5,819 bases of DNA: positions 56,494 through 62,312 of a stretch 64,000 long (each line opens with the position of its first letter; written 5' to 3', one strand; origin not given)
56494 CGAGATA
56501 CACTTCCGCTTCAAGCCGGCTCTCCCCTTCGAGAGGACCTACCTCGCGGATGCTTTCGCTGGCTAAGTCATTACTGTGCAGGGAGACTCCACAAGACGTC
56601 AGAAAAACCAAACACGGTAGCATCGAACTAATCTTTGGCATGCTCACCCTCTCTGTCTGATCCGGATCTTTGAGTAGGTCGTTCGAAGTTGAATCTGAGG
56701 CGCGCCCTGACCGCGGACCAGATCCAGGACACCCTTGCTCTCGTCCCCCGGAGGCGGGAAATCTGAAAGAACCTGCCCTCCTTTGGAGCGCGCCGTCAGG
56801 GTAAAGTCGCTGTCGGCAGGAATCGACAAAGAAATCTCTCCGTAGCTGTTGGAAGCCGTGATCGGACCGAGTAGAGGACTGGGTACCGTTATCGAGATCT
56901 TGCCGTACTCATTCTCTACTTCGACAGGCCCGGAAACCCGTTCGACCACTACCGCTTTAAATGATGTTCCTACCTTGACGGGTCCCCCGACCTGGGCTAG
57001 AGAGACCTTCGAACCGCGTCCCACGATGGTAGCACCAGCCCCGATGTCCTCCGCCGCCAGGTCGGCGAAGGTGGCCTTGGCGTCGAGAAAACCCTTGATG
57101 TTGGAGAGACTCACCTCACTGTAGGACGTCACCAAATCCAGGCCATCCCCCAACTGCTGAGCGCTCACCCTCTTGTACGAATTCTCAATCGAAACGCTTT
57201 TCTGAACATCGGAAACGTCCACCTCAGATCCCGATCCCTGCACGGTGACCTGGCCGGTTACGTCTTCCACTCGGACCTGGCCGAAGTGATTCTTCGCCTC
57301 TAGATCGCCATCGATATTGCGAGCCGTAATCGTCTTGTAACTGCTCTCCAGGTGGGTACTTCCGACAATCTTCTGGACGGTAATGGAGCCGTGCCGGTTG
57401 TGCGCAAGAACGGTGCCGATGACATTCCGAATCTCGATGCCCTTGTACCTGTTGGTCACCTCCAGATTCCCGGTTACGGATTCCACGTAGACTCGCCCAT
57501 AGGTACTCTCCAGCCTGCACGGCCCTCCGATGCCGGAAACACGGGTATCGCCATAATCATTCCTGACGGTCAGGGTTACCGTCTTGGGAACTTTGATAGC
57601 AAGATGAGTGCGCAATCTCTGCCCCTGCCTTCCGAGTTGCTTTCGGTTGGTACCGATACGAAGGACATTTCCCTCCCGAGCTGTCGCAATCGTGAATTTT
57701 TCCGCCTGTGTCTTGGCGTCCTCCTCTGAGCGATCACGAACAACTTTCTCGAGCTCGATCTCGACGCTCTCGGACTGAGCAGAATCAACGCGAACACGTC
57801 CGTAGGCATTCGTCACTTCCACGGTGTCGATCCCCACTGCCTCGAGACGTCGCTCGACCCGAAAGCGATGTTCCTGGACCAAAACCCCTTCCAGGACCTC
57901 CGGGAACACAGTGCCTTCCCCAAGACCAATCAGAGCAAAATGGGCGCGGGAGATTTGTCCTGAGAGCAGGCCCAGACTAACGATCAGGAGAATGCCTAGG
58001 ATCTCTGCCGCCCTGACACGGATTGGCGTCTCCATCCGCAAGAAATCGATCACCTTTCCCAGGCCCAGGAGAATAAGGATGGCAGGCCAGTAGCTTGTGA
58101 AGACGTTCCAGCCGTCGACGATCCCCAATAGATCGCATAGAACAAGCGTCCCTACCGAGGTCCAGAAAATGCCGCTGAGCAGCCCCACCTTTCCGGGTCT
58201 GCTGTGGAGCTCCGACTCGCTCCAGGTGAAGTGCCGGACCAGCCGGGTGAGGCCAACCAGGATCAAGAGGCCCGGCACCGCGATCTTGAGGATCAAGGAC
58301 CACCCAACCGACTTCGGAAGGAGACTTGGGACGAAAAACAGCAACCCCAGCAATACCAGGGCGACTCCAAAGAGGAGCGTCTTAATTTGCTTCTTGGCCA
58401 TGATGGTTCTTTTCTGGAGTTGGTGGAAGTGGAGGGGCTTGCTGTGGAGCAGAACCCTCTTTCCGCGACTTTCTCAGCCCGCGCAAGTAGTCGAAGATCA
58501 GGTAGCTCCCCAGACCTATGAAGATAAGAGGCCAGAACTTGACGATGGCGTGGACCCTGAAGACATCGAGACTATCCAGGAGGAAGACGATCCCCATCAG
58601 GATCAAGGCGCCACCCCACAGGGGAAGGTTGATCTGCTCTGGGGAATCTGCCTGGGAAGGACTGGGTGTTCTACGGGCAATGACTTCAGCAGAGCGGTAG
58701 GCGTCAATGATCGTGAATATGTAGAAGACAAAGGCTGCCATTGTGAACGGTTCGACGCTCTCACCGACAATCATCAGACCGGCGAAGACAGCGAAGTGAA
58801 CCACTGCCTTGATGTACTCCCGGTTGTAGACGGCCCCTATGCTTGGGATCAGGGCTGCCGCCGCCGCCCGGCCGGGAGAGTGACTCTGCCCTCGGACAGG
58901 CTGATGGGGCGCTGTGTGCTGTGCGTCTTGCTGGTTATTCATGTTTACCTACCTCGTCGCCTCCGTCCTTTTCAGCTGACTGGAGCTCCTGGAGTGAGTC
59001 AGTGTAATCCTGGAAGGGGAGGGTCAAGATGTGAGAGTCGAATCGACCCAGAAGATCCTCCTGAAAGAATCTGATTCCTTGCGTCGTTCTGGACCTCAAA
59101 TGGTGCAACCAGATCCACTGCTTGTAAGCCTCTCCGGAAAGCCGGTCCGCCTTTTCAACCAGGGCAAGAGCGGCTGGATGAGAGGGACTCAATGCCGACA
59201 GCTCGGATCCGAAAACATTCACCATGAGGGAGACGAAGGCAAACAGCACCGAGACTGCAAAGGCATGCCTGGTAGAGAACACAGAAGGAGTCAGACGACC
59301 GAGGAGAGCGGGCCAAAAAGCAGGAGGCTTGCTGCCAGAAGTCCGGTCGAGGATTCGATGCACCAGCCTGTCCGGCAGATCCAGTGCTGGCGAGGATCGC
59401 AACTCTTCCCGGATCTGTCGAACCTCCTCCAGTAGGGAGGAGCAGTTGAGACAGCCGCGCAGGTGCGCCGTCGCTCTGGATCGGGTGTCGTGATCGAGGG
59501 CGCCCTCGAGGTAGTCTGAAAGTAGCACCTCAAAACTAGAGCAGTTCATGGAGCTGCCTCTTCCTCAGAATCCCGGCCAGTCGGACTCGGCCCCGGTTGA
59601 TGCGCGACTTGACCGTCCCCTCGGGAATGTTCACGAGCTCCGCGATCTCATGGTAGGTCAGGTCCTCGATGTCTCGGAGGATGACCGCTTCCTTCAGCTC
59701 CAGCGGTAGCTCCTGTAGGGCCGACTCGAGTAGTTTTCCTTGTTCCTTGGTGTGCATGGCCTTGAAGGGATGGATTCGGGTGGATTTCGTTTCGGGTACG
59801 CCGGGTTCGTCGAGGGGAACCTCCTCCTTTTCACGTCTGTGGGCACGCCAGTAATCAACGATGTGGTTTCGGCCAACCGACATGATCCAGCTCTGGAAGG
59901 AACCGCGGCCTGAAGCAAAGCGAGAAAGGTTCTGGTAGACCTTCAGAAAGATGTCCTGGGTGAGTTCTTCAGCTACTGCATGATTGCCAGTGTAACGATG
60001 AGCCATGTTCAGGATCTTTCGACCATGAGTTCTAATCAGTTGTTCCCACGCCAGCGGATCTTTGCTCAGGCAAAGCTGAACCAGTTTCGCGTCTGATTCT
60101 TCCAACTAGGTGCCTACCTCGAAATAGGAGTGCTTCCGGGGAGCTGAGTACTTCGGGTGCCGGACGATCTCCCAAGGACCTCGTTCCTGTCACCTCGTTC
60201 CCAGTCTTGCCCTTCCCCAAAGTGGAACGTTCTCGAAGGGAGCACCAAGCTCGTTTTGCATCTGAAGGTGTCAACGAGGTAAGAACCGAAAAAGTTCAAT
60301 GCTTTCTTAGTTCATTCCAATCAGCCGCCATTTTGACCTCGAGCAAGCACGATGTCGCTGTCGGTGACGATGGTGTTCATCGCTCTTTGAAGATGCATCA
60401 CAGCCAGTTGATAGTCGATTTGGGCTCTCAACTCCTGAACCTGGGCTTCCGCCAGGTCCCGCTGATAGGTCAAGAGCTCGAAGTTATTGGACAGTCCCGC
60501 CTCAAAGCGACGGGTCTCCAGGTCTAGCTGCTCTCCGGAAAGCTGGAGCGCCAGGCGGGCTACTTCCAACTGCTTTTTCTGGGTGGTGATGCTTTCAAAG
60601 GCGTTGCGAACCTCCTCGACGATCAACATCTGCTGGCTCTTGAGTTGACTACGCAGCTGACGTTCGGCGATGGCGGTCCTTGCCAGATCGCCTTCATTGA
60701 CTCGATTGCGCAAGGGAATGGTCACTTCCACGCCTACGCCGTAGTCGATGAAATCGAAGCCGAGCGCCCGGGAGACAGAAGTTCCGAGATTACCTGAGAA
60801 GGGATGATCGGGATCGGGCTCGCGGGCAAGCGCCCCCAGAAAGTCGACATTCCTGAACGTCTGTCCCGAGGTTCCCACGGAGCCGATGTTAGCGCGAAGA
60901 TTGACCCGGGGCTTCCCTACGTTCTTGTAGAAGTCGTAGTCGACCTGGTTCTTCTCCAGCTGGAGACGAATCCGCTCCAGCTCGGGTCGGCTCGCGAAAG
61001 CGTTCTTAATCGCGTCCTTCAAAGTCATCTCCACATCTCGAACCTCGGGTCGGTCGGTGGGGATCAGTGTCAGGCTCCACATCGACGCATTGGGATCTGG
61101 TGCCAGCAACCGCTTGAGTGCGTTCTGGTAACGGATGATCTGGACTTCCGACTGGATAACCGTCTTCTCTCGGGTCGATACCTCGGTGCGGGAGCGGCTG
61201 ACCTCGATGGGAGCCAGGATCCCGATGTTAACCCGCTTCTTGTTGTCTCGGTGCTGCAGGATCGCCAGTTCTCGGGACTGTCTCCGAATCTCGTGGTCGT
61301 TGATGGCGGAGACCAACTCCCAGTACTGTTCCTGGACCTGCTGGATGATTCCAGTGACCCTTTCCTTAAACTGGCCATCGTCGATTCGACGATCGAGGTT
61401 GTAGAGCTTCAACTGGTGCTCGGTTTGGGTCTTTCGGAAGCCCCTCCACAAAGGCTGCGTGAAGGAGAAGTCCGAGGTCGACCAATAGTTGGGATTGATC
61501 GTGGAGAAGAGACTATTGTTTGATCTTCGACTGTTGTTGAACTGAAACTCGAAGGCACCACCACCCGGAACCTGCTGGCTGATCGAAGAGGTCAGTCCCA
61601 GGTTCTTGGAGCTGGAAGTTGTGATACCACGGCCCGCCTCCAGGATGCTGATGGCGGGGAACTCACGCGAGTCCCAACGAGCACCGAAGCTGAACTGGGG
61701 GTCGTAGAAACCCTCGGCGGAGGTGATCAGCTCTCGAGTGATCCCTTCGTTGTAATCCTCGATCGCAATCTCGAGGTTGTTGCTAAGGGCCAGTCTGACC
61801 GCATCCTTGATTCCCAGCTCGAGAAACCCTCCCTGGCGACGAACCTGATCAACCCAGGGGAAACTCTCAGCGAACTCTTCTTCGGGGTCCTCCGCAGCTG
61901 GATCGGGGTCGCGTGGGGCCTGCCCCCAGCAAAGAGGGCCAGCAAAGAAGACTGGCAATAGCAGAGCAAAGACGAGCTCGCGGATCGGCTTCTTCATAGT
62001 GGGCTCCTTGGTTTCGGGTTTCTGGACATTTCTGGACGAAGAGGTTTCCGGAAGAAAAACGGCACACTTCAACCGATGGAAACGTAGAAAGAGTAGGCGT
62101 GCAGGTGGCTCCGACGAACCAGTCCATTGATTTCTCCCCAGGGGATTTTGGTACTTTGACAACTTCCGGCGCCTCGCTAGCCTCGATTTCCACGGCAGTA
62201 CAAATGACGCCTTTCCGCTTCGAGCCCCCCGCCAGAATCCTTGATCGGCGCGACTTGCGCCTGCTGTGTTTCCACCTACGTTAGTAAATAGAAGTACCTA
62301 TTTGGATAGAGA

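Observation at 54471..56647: IS4 insertion precisely splits a DUF4097 lipoprotein gene in the ECF-sigma envelope operon; the frame is restored after excision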

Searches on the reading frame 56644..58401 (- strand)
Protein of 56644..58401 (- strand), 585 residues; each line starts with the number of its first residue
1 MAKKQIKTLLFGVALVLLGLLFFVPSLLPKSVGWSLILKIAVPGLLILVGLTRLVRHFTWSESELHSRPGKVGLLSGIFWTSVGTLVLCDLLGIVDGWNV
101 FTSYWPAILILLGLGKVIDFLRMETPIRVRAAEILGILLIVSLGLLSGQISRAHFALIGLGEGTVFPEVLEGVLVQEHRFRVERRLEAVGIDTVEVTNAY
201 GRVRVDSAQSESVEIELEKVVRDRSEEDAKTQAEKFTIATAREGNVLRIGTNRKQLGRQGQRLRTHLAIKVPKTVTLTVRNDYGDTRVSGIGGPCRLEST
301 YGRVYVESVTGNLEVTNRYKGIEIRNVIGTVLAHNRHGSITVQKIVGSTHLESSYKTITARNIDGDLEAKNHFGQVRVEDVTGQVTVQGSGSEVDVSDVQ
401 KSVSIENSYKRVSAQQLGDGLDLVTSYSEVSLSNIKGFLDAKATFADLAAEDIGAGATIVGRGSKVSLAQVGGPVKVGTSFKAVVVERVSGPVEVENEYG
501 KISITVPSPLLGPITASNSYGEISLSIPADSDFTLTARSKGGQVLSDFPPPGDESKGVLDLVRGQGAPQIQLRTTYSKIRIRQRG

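Call 7: search_protein_families(library=pfam, proteins=[window:56644-58401:-], max_evalue=0.01)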
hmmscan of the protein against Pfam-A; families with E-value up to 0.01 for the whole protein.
window:56644-58401:- (585 aa): 3 families
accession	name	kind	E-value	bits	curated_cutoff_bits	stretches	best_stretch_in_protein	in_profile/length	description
PF13349.12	DUF4097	-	7e-09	35.8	22.9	1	204-575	12-240/247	Toastrack DUF4097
PF18917.5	LiaI-LiaF-like_TM1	-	0.00011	22.7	27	1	75-115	2-40/42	LiaI-LiaF-like transmembrane region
PF22570.1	LiaF-TM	-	0.0018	19.5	27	0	76-152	2-76/98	LiaF transmembrane domain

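Call 8: search_protein_families(library=ncbifam, proteins=[window:56644-58401:-], max_evalue=0.01)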
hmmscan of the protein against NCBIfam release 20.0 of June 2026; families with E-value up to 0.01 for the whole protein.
window:56644-58401:- (585 aa): 1 family
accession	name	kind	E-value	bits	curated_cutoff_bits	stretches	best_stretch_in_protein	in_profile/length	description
NF049997.1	LiaG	equivalog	5.6e-14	52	285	2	484-581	189-286/286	LiaG family protein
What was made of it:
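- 56644..58401 (-): Gene 4 of the operon: 585-aa membrane protein with a LiaF-TM-like N-terminus and a DUF4097 toast-rack (LiaG-like). NCBIfam LiaG is a partial match (calls 7, 8).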

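Call 17: find_encoding_contigs(protein=window:56644-58401:-, flank=8000, max_places=6)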
Protein window:56644-58401:- (585 aa): no gene with exactly this product is on record in the collection.
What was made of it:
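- Tried and rejected: The exact 585-aa neighbouring protein is not on record (call 17).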

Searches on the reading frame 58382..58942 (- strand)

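Call 7: search_protein_families(library=pfam, proteins=[window:58382-58942:-], max_evalue=0.01)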
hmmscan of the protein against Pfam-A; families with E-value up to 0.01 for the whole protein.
window:58382-58942:- (186 aa): 3 families
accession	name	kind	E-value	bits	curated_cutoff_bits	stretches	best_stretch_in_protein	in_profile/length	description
PF22570.1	LiaF-TM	-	7.9e-09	36.7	27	1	108-152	1-45/98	LiaF transmembrane domain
PF18917.5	LiaI-LiaF-like_TM1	-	6.9e-08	32.9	27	1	108-149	2-42/42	LiaI-LiaF-like transmembrane region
PF18935.5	DUF5683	-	0.00064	20.2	26.7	0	20-58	2-41/151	Family of unknown function (DUF5683)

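Call 8: search_protein_families(library=ncbifam, proteins=[window:58382-58942:-], max_evalue=0.01)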
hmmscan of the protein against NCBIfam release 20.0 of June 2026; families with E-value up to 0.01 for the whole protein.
window:58382-58942:- (186 aa): 0 families

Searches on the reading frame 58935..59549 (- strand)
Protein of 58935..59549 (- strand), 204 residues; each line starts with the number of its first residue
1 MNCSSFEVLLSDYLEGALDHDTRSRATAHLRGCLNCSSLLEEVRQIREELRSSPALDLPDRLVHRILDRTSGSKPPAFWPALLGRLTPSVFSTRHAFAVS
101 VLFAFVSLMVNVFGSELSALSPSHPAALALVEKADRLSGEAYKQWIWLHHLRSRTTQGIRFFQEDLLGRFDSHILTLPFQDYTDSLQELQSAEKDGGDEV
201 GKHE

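Call 7: search_protein_families(library=pfam, proteins=[window:58935-59549:-], max_evalue=0.01)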
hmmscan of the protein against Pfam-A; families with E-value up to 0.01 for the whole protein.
window:58935-59549:- (204 aa): 1 family
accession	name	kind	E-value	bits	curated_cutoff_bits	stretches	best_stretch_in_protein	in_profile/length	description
PF13490.11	zf-HC2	-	1.2e-07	32.1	22.2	1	3-36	1-34/35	Putative zinc-finger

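Call 8: search_protein_families(library=ncbifam, proteins=[window:58935-59549:-], max_evalue=0.01)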
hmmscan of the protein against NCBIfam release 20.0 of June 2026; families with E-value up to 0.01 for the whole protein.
window:58935-59549:- (204 aa): 4 families
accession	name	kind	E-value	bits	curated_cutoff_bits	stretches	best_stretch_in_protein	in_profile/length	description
NF052375.1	antisigma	equivalog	1.7e-08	34.8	100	1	9-130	1-119/217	anti-sigma factor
TIGR03988.1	antisig_RsrA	equivalog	6.8e-05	22.9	62.5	1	3-69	2-69/77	mycothiol system anti-sigma-R factor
NF041468.1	anti_sig_RseA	equivalog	0.00063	19.9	165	1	11-63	45-97/135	anti-sigma E factor RseA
NF052368.1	antisigmaE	subfamily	0.00077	19.2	50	1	1-47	2-48/48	anti-sigma factor family protein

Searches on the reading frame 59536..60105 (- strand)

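Call 7: search_protein_families(library=pfam, proteins=[window:59536-60105:-], max_evalue=0.01)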
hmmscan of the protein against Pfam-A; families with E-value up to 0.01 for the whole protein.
window:59536-60105:- (189 aa): 8 families
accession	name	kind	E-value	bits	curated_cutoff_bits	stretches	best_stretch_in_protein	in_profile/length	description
PF04542.20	Sigma70_r2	-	2.3e-19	69.4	24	1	23-91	1-70/71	Sigma-70 region 2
PF08281.18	Sigma70_r4_2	-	9.9e-17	60.8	25.7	1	125-176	3-54/54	Sigma-70, region 4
PF04545.22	Sigma70_r4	-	6.3e-11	42.1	24.1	1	129-176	1-48/50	Sigma-70, region 4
PF07638.17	Sigma70_ECF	-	0.00066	20.1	21.1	1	9-175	8-178/185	ECF sigma factor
PF13412.12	HTH_24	-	0.00083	19.3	21.9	1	148-171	17-40/48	Winged helix-turn-helix DNA-binding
PF02001.22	DUF134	-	0.0024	18.8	27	1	132-179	34-81/98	Protein of unknown function DUF134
PF13404.12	HTH_AsnC-type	-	0.0032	17.7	27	1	149-171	18-40/42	AsnC-type helix-turn-helix domain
PF13384.12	HTH_23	-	0.0044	17.2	24.6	0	138-171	6-40/50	Homeodomain-like domain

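Call 8: search_protein_families(library=ncbifam, proteins=[window:59536-60105:-], max_evalue=0.01)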
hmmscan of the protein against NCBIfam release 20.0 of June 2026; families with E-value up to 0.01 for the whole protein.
window:59536-60105:- (189 aa): 100 families (the best 25 are shown)
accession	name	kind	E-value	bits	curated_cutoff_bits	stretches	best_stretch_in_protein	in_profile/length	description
NF007229.0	PRK09647.1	equivalog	1.5e-33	116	265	1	17-184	43-206/220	RNA polymerase sigma factor SigE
NF009166.1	PRK12513.1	equivalog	3.1e-31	108.6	206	1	2-175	6-181/193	RNA polymerase sigma factor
TIGR02937.1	sigma70-ECF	superfamily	1.4e-29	102.9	42.9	1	19-176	2-161/165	sigma-70 family RNA polymerase sigma factor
NF004113.0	PRK05602.1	equivalog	5.7e-29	101.2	208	1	3-186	30-207/211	RNA polymerase sigma factor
NF009171.0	PRK12518.1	equivalog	5.2e-28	98.2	208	1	2-182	11-186/191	RNA polymerase sigma factor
NF008888.0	PRK11922.1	equivalog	1.4e-26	93.6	204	1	2-180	14-196/231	RNA polymerase sigma factor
TIGR02950.1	SigM_subfam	subfamily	2.7e-26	92.3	147.95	1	21-179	3-157/159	RNA polymerase sigma factor, SigM family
NF007216.0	PRK09638.1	equivalog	6.8e-26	91.1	194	1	3-173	3-167/180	RNA polymerase sigma factor SigY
TIGR02939.1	RpoE_Sigma70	equivalog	1.8e-25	90.1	236.15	1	3-180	5-186/190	RNA polymerase sigma factor RpoE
NF006930.0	PRK09415.1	subfamily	4e-25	88.7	198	1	20-182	18-177/179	RNA polymerase factor sigma C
NF007225.0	PRK09643.1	equivalog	4.3e-25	88.6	190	1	2-182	11-184/204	RNA polymerase sigma factor SigM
NF058625.1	sigma_PG0214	equivalog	5.6e-25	88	130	1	21-184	7-165/170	GFO_1088 family ECF-type sigma factor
TIGR02983.1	SigE-fam_strep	subfamily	5.9e-25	88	141.55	1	20-178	8-156/162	SigE family RNA polymerase sigma factor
NF009185.0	PRK12533.1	equivalog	1.1e-24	87.3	248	1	21-183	32-196/231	RNA polymerase sigma factor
NF009190.0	PRK12538.1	equivalog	2e-24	86.6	303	1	4-183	49-222/233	RNA polymerase sigma factor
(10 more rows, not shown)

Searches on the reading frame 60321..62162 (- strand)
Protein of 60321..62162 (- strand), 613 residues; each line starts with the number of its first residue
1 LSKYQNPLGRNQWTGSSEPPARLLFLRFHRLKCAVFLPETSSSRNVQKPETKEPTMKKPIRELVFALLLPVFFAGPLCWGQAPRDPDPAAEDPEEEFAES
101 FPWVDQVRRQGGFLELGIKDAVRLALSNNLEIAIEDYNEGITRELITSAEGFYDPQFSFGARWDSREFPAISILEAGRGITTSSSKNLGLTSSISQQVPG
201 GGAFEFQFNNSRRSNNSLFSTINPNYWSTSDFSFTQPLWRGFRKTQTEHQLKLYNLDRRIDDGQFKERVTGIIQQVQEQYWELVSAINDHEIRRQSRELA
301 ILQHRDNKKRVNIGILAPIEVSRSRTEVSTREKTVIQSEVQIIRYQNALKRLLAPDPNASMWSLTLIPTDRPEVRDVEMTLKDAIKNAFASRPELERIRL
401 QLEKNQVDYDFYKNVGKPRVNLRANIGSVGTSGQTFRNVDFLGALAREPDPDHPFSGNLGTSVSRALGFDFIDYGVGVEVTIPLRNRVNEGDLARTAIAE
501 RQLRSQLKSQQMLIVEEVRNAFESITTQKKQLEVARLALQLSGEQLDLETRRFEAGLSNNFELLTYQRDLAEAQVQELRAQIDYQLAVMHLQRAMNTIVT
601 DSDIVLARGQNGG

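Call 7: search_protein_families(library=pfam, proteins=[window:60321-62162:-], max_evalue=0.01)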
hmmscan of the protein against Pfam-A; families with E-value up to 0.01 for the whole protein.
window:60321-62162:- (613 aa): 1 family
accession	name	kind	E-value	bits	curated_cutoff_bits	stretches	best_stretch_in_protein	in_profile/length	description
PF02321.23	OEP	-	2.6e-43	148.5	22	3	381-596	1-187/187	Outer membrane efflux protein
